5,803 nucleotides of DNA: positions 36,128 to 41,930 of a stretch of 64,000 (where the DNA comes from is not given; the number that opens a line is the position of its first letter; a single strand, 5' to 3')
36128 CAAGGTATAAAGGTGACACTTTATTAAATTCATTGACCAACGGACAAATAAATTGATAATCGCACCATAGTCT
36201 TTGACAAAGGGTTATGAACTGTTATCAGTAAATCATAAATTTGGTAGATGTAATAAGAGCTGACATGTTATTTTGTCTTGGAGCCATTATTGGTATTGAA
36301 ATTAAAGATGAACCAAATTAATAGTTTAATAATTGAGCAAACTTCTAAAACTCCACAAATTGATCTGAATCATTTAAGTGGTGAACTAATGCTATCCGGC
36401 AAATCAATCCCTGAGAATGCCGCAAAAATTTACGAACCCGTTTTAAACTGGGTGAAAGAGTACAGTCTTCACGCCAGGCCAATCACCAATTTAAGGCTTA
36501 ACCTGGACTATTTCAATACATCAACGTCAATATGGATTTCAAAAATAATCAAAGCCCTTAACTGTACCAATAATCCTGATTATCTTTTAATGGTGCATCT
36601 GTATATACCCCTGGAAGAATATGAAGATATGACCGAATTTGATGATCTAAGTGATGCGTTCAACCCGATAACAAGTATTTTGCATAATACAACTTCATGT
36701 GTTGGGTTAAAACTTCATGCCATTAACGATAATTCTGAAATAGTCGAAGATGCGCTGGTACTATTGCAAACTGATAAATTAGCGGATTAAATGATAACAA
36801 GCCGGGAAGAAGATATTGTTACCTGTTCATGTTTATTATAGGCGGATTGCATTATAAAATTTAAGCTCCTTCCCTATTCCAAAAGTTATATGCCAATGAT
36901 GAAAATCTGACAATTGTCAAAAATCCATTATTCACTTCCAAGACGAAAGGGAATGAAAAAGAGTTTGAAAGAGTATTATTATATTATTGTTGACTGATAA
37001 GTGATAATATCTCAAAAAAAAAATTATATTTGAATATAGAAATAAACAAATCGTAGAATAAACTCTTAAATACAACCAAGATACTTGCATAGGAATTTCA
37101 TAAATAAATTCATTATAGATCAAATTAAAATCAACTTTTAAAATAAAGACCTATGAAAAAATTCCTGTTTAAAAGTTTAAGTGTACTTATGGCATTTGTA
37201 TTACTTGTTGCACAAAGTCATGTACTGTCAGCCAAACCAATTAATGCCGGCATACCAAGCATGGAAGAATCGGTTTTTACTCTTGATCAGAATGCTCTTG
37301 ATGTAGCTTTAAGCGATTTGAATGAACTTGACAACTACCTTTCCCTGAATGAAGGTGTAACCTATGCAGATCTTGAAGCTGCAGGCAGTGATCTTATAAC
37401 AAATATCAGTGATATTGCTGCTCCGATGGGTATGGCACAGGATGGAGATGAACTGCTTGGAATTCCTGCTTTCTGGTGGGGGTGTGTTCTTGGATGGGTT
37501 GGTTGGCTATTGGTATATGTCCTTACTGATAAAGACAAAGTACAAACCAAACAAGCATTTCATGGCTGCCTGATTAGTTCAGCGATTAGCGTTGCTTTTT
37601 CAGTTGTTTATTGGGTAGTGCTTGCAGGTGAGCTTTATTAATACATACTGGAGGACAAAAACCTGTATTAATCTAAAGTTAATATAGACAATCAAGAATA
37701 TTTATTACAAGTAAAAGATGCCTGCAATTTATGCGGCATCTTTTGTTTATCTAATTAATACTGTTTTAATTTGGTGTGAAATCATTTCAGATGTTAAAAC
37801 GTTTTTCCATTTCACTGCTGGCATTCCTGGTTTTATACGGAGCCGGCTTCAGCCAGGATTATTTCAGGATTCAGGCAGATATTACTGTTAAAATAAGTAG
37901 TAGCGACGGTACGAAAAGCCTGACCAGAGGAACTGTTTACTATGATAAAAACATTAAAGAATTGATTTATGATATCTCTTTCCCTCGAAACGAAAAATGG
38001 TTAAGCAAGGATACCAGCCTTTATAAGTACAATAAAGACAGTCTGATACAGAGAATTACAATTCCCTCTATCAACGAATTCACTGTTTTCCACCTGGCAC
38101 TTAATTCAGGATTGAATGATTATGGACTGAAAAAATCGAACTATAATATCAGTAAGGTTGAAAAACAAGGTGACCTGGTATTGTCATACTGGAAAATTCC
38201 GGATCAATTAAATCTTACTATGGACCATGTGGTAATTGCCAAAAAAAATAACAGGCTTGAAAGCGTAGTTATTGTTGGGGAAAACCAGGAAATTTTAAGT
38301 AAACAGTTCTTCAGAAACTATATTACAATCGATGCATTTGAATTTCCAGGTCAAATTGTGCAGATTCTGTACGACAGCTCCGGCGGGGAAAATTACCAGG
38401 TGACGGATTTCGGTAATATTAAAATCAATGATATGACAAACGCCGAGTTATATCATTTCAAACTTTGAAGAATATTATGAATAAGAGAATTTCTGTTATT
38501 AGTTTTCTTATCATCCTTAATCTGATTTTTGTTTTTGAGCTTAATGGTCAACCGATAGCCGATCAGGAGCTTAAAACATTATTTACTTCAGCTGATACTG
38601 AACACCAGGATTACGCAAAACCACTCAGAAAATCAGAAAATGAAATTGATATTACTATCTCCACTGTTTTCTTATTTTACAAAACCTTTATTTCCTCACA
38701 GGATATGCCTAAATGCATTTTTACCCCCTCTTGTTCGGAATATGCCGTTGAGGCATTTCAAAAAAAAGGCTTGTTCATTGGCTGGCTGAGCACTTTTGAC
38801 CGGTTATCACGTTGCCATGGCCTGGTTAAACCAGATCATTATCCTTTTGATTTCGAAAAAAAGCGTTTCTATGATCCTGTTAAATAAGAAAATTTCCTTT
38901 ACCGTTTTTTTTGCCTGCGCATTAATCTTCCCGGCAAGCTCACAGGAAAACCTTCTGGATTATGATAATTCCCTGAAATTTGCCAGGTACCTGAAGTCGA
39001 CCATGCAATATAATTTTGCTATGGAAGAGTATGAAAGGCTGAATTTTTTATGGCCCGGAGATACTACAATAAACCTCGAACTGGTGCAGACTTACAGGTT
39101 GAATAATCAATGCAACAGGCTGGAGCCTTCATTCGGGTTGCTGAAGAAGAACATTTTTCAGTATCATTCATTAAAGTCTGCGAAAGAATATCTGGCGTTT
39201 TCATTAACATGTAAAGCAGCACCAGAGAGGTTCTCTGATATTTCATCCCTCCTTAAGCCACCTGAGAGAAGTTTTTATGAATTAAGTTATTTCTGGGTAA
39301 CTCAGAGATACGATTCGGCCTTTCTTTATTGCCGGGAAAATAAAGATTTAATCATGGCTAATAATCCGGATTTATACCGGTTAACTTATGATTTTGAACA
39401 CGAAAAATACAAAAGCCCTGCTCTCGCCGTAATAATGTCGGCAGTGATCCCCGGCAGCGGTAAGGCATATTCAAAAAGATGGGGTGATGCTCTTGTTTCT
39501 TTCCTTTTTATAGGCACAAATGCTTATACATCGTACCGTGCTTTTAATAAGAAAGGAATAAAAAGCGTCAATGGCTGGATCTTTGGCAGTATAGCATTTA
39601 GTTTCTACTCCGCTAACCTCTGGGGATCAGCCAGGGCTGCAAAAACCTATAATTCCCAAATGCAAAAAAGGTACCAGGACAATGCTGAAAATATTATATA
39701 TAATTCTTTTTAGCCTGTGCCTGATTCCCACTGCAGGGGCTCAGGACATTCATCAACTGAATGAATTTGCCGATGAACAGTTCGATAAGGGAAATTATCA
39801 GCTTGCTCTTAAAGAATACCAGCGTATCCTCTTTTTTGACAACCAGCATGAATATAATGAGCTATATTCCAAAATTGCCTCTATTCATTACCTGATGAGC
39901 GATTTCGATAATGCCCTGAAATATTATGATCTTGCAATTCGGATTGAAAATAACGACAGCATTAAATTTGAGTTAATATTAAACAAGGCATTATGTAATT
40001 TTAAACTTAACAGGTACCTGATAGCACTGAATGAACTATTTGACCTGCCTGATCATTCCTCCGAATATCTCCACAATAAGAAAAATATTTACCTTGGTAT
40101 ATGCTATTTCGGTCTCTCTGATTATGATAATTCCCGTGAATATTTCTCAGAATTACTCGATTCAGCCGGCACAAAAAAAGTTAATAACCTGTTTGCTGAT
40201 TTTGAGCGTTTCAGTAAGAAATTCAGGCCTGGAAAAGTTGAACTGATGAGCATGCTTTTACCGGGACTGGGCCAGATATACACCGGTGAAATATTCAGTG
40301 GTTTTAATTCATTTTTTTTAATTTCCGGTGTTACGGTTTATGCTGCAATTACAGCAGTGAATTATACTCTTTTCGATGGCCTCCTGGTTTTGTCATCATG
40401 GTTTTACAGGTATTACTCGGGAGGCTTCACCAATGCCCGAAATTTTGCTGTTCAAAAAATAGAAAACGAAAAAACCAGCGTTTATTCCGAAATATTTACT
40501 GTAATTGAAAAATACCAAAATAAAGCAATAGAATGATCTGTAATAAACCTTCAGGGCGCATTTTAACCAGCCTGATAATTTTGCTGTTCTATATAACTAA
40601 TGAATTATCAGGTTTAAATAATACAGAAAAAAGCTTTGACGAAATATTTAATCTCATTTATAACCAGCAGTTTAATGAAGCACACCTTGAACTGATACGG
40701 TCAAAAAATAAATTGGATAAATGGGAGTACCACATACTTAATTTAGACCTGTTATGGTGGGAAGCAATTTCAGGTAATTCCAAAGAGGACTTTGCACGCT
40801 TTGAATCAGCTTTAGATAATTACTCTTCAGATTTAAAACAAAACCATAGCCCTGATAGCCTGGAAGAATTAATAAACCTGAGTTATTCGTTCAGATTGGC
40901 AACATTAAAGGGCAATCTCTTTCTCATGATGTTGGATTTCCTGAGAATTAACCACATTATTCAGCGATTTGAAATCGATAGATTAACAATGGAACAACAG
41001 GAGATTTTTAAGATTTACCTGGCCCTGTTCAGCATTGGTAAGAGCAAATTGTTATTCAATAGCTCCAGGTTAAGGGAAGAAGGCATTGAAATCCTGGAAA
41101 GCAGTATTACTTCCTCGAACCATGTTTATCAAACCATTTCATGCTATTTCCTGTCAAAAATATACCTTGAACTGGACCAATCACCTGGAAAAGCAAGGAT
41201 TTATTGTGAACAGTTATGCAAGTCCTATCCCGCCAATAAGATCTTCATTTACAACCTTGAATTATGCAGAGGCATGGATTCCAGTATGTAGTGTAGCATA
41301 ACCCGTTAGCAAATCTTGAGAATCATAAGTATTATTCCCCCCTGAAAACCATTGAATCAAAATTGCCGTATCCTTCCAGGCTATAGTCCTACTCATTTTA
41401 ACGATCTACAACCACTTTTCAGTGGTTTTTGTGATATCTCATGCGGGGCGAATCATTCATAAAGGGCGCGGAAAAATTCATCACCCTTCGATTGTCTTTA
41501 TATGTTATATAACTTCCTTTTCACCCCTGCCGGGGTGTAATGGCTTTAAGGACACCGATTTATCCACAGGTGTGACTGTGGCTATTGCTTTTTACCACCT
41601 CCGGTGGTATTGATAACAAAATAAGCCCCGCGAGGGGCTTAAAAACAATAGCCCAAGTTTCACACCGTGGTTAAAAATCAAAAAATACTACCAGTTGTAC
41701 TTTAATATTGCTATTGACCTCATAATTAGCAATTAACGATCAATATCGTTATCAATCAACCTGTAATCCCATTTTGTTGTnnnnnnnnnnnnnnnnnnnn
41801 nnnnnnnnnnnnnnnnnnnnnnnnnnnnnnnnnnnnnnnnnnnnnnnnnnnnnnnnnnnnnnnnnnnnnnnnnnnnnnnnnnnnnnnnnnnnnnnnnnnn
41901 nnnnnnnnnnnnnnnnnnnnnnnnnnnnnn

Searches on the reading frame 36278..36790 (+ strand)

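Call 64: search_protein_families(library=pfam, proteins=[window:36278-36790:+])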
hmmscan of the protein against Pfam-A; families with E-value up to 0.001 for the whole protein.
window:36278-36790:+ (170 aa): 1 family
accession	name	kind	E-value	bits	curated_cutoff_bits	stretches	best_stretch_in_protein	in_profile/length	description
PF09345.15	SiaC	-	4.3e-21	75.2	24.5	1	19-128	1-110/120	SiaC family regulatory phosphoprotein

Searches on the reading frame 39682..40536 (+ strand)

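Call 14: search_protein_families(library=pfam, proteins=[window:39682-40536:+])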
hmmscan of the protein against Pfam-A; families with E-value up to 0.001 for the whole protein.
window:39682-40536:+ (284 aa): 8 families
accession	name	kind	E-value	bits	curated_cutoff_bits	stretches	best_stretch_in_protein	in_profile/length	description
PF07719.23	TPR_2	-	9.4e-10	38.3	27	0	60-92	2-34/34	Tetratricopeptide repeat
PF00515.34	TPR_1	-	2e-08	34.1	27.8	1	61-91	3-33/34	Tetratricopeptide repeat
PF13424.12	TPR_12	-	1.9e-07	31.6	30.1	0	60-89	4-33/77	Tetratricopeptide repeat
PF13432.12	TPR_16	-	2.6e-05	25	32.7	0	29-88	3-60/65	Tetratricopeptide repeat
PF13181.12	TPR_8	-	0.00017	21.9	25.7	0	60-91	2-33/34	Tetratricopeptide repeat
PF13174.12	TPR_6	-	0.00027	21.8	26.3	0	137-160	5-28/33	Tetratricopeptide repeat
PF14853.12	Fis1_TPR_C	-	0.00053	20.6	25.3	0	137-160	6-29/53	Fis1 C-terminal tetratricopeptide repeat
PF18935.5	DUF5683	-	0.00083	19.8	26.7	0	181-220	3-41/151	Family of unknown function (DUF5683)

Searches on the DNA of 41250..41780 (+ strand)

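Call 47: search_rna_families(source=window, start=41250, end=41780, threshold=evalue, max_evalue=1)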
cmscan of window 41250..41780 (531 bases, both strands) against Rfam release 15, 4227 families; matches with E-value up to 1: 6.
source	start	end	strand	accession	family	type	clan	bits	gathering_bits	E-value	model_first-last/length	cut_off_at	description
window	41614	41703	-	RF02435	SpF41_sRNA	Gene; sRNA;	-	26.9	52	0.043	1-105/105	no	Streptococcus sRNA SpF41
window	41688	41766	+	RF03355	mir-2008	Gene; miRNA;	-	21.2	93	0.088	1-85/85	no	mir-2008 microRNA precursor family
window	41607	41713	-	RF02502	Atu_C8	Gene; sRNA;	-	20.6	50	0.15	1-122/122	no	Rhizobiales sRNA Atu_C8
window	41612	41644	-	RF01334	CRISPR-DR21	Gene; CRISPR;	-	20.2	48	0.7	1-37/37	no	CRISPR RNA direct repeat element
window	41580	41653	+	RF03249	mir-2114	Gene; miRNA;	-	18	94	0.74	1-84/84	no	mir-2114 microRNA precursor family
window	41332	41497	+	RF01946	KCNQ1OT1_1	Gene; lncRNA;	-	9.8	70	0.2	313-464/464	no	KCNQ1 overlapping transcript 1 conserved region 1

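Call 83: search_dna_similar(query=window:41400-41700:+, collection=plasmids, mode=distant, max_evalue=0.01, max_rows=10)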
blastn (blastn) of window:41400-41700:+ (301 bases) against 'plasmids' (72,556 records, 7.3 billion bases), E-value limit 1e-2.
No match.

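Call 84: search_dna_similar(query=window:41400-41700:+, collection=phages, mode=distant, max_evalue=0.01, max_rows=10)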
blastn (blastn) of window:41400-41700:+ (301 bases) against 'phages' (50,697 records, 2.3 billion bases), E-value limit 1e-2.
No match.
